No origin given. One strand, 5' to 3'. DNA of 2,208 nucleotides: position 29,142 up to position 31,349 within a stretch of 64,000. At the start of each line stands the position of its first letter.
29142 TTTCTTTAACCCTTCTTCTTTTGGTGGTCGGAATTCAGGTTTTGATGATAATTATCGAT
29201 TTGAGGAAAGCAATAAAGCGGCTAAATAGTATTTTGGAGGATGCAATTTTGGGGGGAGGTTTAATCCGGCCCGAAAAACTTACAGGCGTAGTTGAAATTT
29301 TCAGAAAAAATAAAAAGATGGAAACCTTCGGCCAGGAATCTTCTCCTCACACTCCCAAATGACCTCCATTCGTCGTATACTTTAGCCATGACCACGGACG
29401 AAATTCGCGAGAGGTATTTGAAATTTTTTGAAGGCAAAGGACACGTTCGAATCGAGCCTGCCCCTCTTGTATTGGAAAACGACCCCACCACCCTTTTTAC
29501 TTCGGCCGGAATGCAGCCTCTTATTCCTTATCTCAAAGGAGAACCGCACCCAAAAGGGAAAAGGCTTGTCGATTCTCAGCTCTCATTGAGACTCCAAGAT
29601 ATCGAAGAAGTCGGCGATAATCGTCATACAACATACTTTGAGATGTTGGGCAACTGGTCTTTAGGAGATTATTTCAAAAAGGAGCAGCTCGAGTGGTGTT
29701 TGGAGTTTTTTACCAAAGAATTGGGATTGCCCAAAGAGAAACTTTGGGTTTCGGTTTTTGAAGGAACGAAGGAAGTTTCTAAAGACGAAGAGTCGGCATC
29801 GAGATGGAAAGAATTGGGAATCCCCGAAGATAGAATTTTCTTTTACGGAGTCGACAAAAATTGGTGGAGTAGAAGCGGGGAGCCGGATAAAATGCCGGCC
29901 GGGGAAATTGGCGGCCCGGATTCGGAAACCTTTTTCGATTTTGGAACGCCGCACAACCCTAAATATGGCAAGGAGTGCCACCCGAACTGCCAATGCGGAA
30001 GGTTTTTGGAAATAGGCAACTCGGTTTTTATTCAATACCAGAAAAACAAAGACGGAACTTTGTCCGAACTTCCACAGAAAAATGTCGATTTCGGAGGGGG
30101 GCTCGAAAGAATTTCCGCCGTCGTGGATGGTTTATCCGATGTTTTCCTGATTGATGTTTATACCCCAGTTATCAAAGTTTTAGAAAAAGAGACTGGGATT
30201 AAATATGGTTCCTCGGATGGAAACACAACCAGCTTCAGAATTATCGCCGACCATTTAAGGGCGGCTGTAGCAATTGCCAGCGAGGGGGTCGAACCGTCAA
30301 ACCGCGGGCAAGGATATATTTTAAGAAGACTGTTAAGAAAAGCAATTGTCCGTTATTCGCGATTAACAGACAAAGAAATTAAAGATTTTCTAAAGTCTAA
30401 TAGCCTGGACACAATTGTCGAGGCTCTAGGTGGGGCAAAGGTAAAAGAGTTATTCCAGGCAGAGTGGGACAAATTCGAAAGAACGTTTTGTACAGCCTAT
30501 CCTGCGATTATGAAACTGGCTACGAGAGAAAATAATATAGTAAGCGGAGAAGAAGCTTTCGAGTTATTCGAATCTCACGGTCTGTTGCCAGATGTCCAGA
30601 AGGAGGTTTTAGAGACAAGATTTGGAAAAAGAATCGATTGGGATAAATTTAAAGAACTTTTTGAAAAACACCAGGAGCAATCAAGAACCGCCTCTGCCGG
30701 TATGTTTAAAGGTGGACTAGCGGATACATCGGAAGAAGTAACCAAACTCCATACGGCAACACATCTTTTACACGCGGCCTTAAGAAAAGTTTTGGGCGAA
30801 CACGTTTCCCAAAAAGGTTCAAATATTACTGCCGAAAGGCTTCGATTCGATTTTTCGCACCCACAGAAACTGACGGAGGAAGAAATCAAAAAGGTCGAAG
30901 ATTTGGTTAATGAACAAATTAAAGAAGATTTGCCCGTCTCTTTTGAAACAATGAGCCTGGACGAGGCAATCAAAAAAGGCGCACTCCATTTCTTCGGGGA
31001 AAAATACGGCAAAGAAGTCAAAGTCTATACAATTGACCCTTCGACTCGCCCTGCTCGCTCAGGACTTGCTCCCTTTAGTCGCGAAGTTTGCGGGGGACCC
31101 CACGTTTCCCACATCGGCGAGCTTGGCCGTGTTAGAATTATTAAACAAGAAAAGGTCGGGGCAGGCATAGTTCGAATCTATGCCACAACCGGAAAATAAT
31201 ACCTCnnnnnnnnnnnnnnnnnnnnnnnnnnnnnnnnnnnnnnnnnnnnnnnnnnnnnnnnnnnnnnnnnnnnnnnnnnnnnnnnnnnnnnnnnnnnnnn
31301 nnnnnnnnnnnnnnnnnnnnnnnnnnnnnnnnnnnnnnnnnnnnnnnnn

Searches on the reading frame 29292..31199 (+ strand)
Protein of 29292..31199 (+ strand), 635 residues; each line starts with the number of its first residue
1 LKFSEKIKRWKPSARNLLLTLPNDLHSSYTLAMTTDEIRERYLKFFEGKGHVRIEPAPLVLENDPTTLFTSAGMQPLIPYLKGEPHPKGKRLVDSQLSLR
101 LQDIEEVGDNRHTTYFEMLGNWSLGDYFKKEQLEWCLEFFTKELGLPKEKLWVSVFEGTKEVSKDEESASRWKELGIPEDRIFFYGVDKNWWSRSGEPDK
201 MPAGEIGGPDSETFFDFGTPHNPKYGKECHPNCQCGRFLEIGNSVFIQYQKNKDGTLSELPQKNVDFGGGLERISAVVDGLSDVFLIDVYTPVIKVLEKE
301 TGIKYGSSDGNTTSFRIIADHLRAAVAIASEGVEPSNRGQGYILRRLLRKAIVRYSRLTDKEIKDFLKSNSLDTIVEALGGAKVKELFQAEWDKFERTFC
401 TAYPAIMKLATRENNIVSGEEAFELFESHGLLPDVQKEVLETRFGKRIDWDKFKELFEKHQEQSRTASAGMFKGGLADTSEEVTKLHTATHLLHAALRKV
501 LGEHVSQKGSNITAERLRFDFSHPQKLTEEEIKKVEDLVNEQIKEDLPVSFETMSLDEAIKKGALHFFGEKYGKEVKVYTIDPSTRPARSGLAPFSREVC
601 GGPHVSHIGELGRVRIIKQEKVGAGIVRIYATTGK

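Call 22: search_protein_families(library=pfam, proteins=[window:29292-31199:+], max_evalue=0.0001)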
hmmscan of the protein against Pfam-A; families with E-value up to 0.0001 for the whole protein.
window:29292-31199:+ (635 aa): 2 families
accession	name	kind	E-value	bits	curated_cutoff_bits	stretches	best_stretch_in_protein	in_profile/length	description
PF01411.24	tRNA-synt_2c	-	2.5e-103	346.9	30.3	1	37-490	1-452/552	tRNA synthetases class II (A)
PF07973.19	tRNA_SAD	-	6.8e-12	45.6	24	1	576-630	1-44/44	Threonyl and Alanyl tRNA synthetase second additional domain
